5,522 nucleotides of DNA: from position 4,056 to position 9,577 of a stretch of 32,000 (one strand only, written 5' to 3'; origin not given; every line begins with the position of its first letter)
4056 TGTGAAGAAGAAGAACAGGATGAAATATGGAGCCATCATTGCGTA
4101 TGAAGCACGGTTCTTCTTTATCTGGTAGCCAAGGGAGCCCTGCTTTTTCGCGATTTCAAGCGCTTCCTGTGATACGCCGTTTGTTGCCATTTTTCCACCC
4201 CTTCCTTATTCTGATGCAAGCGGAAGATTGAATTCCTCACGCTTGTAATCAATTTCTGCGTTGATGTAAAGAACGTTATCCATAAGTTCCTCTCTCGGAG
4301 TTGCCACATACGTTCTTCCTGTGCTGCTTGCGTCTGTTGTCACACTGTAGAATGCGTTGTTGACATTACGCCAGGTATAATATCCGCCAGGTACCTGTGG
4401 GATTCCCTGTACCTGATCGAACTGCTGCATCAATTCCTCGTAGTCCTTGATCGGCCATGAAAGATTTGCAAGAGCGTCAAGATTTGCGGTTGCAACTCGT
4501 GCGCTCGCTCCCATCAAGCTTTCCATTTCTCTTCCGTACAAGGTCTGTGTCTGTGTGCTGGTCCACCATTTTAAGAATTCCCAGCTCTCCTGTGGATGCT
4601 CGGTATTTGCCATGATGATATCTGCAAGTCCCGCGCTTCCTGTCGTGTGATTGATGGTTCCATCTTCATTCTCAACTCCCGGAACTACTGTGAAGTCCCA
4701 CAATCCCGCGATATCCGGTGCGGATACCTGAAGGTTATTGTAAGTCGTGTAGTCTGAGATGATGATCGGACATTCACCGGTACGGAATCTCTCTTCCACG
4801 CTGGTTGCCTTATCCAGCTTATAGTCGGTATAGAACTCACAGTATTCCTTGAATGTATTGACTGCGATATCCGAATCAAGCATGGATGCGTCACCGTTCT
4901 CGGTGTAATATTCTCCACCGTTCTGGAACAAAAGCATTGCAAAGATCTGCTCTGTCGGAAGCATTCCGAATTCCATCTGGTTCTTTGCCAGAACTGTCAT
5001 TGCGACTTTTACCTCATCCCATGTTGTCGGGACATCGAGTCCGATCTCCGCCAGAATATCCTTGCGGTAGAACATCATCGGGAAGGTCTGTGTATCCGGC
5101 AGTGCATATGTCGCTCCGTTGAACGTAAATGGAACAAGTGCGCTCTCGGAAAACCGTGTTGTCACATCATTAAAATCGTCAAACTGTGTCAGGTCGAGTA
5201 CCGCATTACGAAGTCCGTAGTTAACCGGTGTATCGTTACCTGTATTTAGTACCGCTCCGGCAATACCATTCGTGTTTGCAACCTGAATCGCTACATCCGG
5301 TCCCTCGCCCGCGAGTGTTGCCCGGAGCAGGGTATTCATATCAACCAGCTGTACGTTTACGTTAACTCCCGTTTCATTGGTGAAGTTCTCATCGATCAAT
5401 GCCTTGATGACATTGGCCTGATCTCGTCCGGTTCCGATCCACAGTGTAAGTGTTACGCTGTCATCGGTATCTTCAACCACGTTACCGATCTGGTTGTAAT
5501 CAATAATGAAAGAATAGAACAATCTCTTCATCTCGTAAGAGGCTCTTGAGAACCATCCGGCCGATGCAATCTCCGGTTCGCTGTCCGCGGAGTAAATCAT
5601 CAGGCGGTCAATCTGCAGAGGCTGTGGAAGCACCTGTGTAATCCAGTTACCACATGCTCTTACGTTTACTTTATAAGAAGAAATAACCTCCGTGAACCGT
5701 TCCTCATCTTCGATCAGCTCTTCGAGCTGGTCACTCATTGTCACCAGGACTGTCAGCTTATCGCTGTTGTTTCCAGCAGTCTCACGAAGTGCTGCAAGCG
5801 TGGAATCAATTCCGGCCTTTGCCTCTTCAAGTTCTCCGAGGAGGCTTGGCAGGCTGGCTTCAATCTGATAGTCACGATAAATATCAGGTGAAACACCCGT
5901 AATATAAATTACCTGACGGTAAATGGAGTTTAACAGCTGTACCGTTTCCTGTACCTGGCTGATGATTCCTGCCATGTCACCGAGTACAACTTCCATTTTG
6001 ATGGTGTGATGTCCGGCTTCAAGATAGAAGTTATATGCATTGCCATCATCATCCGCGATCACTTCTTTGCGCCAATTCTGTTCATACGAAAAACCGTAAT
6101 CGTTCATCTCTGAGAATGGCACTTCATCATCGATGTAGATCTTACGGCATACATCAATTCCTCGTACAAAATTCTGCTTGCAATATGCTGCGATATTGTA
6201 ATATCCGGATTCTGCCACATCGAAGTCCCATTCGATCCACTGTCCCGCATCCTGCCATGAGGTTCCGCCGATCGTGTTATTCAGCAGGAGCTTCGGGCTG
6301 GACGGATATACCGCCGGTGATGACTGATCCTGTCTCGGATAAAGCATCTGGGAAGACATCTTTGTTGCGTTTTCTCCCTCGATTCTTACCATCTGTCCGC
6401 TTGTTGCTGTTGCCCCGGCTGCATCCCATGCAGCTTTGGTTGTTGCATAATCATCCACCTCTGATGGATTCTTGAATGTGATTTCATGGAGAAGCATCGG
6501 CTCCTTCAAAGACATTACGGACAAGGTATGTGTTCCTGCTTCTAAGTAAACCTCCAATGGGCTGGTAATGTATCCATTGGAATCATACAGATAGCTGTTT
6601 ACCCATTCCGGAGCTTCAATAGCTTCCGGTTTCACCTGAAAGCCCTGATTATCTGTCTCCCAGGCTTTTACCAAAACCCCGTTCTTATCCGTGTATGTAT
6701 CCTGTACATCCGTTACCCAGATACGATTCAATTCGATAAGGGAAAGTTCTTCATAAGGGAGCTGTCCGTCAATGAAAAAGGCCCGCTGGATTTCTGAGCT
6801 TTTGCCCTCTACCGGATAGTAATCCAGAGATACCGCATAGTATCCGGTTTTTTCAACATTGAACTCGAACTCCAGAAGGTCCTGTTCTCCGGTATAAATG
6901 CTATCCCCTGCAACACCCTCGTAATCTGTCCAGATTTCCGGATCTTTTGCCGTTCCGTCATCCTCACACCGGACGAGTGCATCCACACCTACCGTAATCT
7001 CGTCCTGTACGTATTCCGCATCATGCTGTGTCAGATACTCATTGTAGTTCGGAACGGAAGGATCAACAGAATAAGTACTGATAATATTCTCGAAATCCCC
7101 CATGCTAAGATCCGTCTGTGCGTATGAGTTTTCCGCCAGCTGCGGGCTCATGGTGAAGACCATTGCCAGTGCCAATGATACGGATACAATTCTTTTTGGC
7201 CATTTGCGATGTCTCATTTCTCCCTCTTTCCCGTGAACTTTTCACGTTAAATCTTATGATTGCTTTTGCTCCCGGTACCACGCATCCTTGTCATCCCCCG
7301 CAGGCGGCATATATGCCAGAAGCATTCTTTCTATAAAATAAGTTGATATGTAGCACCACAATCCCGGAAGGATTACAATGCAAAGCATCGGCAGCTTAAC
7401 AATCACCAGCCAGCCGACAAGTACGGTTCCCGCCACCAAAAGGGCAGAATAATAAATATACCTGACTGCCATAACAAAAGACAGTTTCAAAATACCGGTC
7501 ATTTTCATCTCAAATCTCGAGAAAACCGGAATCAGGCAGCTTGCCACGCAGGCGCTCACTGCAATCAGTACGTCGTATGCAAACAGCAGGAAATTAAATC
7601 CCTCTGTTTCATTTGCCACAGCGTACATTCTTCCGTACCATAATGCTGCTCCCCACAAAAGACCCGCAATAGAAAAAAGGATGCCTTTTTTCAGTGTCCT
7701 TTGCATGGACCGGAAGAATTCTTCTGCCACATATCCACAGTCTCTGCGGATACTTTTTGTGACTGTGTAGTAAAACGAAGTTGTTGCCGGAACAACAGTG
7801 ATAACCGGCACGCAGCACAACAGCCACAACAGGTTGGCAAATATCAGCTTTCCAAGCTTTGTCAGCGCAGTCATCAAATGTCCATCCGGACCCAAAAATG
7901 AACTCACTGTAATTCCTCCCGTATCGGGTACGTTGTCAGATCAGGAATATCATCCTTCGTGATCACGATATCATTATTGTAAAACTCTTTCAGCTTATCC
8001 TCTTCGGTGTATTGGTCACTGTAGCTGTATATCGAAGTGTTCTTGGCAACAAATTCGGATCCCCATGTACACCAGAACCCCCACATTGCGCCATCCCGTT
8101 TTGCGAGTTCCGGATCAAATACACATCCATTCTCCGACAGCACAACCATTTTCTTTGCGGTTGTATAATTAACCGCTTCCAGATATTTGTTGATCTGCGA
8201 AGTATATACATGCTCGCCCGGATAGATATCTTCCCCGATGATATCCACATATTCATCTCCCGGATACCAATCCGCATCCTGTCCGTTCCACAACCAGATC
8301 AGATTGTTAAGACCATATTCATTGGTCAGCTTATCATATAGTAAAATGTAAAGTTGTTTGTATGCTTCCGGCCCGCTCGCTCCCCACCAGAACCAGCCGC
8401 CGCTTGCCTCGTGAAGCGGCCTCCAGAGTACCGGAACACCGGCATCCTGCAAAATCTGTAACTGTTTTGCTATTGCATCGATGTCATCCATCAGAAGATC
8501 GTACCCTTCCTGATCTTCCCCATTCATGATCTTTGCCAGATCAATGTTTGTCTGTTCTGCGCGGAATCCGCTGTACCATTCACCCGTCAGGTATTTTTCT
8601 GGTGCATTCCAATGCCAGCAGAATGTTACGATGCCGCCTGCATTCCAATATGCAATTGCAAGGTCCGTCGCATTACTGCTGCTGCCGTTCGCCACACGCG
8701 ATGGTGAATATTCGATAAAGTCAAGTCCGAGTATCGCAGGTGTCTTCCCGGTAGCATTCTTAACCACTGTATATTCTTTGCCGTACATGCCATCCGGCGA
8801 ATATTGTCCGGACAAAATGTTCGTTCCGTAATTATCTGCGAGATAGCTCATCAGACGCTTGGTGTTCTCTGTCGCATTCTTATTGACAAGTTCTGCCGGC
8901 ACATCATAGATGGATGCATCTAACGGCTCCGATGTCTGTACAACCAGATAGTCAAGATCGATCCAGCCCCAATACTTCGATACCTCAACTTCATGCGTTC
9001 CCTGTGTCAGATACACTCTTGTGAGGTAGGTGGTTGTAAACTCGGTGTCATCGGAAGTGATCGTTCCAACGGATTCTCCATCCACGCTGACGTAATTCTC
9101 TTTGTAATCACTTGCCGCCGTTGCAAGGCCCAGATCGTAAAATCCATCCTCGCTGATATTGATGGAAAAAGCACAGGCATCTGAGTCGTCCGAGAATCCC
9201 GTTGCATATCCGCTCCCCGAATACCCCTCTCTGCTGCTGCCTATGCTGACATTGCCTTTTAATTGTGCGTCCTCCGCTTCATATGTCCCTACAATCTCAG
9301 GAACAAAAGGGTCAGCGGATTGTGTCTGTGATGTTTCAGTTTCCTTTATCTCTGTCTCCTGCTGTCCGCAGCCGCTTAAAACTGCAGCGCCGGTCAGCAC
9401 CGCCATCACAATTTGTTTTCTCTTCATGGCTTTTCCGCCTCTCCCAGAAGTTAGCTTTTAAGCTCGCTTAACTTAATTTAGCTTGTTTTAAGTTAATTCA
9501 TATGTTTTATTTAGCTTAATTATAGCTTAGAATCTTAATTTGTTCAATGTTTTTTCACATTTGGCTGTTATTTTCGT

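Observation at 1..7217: Uncharacterised extracytoplasmic accessory module (NHL/TPR anchor protein - Yip1 - membrane-anchored protein) coupled to a mannan-type ABC importer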

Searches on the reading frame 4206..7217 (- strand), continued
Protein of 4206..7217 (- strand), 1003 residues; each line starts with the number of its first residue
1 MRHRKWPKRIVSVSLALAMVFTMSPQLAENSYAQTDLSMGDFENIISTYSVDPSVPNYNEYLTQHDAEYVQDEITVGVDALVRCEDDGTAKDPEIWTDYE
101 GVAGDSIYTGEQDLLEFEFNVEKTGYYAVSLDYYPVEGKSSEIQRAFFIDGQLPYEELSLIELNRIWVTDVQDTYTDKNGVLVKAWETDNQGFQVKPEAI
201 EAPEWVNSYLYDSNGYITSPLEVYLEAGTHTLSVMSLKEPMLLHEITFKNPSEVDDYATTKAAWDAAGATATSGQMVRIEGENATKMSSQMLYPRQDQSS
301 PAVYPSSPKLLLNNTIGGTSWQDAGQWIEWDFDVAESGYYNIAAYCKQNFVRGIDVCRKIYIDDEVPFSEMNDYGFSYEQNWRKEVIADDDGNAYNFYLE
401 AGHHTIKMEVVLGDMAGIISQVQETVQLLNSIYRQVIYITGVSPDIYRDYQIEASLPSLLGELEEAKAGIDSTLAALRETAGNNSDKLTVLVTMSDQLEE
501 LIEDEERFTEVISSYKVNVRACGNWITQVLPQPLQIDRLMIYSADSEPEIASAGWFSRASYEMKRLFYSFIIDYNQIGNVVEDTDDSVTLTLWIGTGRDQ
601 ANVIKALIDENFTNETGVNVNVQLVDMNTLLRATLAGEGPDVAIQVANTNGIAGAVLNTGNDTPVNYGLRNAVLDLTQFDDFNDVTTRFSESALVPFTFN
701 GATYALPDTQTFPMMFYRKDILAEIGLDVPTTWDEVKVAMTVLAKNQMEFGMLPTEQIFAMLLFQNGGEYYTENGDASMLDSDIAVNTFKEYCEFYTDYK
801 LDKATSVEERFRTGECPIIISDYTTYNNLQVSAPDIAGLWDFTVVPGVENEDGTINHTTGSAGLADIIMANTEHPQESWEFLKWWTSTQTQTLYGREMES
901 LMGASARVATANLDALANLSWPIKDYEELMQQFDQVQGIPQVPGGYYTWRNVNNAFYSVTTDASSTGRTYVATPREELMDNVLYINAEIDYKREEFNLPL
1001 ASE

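Call 87: fold_search(model_id=the predicted structure, library=pdb)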
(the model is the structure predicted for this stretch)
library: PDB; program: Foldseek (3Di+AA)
matches with E <= 10: 1011; with E <= 0.001: 78
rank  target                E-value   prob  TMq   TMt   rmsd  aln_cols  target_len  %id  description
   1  3wnp_A                4.8e-07  1.00  0.11  0.15  21.6       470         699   10  D308A, F268V, D469Y, A513V, and Y515S quintuple mutant of Bacillus circulans T-3040 cycloisomaltooligosaccharide gluca (released 2014-02-05)
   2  9h9a                  4.8e-07  1.00  0.10  0.09  26.9       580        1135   12  native structure of the full-length pesticidal protein Cry8Ba2, from crystals formed in vivo (form 1) (released 2025-12-03)
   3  8w7n                  5.9e-07  0.99  0.09  0.09  27.4       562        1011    9  Crystal structure of the in-cell Cry1Aa purified from Bacillus thuringiensis (released 2024-03-06)
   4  3wnk                  6.6e-07  1.00  0.11  0.14  21.4       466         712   10  Crystal Structure of Bacillus circulans T-3040 cycloisomaltooligosaccharide glucanotransferase (released 2014-02-05)
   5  3wno_A                1.7e-06  1.00  0.11  0.15  23.1       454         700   12  D308A mutant of Bacillus circulans T-3040 cycloisomaltooligosaccharide glucanotransferase complexed with cycloisomalto (released 2014-02-05)
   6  6qfk_A                1.8e-06  0.99  0.11  0.08  20.3       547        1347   10  EngBF DARPin Fusion 4b G10 (released 2019-11-06)
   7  3wnn_A                2.0e-06  1.00  0.10  0.15  21.9       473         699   10  D308A mutant of Bacillus circulans T-3040 cycloisomaltooligosaccharide glucanotransferase complexed with isomaltooctao (released 2014-02-05)
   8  5x7g                  3.1e-06  1.00  0.12  0.16  21.3       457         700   12  Crystal Structure of Paenibacillus sp. 598K cycloisomaltooligosaccharide glucanotransferase (released 2017-04-26)
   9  6qfo                  4.5e-06  0.97  0.10  0.08  20.8       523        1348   10  EngBF DARPin Fusion 9b 3G124 (released 2019-11-06)
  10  2cdo_B                5.0e-06  1.00  0.09  0.57  17.8       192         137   15  structure of agarase carbohydrate binding module in complex with neoagarohexaose (released 2006-02-16)
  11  2cdp_A                5.3e-06  1.00  0.10  0.63  10.9       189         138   14  Structure of a CBM6 in complex with neoagarohexaose (released 2006-02-08)
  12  3wnn_B                5.3e-06  1.00  0.11  0.15  20.4       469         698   10  D308A mutant of Bacillus circulans T-3040 cycloisomaltooligosaccharide glucanotransferase complexed with isomaltooctao (released 2014-02-05)
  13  6sh9_B                5.3e-06  0.95  0.10  0.08  20.8       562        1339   10  EngBF DARPin Fusion 4b D12 (released 2019-11-06)
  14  8a1a_A                5.6e-06  0.97  0.10  0.08  20.1       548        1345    9  Structure of a leucinostatin derivative determined by host lattice display : L1F11V1 construct (released 2022-12-07)
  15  6qep                  5.9e-06  0.96  0.10  0.08  20.5       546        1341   11  EngBF DARPin Fusion 4b H14 (released 2019-11-06)
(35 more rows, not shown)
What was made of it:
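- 4206..7217 (-): SBPbig, a 1003-aa secreted, non-lipidated binding protein. It has a signal peptide, two CBM6/35-like beta-sandwiches (~70-250 and ~270-412), a five-helix bundle (415-530) and a CUT1 SBP domain (~580-1003). Call 87: CBM6/CBM35 fold matches.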

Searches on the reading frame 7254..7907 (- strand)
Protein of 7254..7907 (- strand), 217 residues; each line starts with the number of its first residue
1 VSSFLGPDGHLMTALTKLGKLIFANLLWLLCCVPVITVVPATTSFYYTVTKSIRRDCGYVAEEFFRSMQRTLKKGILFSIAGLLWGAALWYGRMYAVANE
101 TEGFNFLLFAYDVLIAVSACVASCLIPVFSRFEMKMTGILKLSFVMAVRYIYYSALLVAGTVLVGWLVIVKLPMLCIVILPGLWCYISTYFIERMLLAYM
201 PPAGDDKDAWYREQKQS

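Call 7: search_protein_families(library=pfam, proteins=[window:7254-7907:-], max_evalue=0.01)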
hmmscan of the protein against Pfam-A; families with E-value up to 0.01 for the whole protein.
window:7254-7907:- (217 aa): 1 family
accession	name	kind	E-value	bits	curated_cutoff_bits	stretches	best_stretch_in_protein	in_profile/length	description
PF04854.19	DUF624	-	5.8e-12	46.1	24.2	1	22-89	2-73/77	Protein of unknown function, DUF624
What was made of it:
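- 7254..7907 (-): DUF624 / MusI-like polytopic membrane protein. Its start overlaps the GH26 stop by 4 nt. Call 7: PF04854 at 5.8e-12.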

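Call 8: search_protein_families(library=ncbifam, proteins=[window:7254-7907:-], max_evalue=0.01)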
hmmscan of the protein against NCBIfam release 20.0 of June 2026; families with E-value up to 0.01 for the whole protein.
window:7254-7907:- (217 aa): 1 family
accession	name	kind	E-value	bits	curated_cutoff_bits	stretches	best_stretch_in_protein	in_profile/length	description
NF052431.1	MusI_fam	subfamily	2.3e-15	57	160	1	5-180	1-177/194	MusI family membrane protein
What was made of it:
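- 7254..7907 (-): Call 8: NF052431 MusI_fam at 57 bits, below its cut-off of 160.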

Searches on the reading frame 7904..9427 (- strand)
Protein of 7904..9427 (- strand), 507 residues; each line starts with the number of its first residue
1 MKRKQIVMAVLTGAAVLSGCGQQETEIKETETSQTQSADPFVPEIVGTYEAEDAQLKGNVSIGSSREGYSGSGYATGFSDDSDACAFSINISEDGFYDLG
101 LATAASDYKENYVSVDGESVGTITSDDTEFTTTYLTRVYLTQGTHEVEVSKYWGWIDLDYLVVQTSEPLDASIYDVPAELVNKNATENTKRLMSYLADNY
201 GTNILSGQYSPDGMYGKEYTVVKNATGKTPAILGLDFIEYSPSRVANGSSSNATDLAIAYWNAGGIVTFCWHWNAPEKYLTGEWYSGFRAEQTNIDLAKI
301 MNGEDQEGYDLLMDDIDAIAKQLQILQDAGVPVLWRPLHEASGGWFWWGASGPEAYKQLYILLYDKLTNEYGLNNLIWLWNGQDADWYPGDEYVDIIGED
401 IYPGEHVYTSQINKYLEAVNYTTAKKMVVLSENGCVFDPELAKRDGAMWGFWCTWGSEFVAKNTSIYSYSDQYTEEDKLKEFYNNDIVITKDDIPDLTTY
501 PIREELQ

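Call 7: search_protein_families(library=pfam, proteins=[window:7904-9427:-], max_evalue=0.01)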
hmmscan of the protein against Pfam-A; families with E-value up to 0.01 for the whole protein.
window:7904-9427:- (507 aa): 2 families
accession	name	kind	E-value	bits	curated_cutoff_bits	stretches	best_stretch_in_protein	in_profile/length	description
PF02156.21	Glyco_hydro_26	-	2.7e-75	254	20.2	1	181-492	1-310/311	Glycosyl hydrolase family 26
PF16990.11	CBM_35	-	4.4e-17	63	28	1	48-164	2-119/121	Carbohydrate binding module (family 35)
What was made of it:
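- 7904..9427 (-): GH26 beta-mannanase with CBM35; lipoprotein (LSGC lipobox). First gene of the operon. Call 7: PF02156 at 2.7e-75 and PF16990 at 4.4e-17.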

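Call 8: search_protein_families(library=ncbifam, proteins=[window:7904-9427:-], max_evalue=0.01)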
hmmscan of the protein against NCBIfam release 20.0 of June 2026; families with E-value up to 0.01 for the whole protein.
window:7904-9427:- (507 aa): 1 family
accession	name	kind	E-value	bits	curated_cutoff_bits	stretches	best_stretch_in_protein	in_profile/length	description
NF047847.2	SS_mature_LptM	equivalog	0.0091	16.1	27.7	0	1-22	1-22/31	LPS translocon maturation chaperone LptM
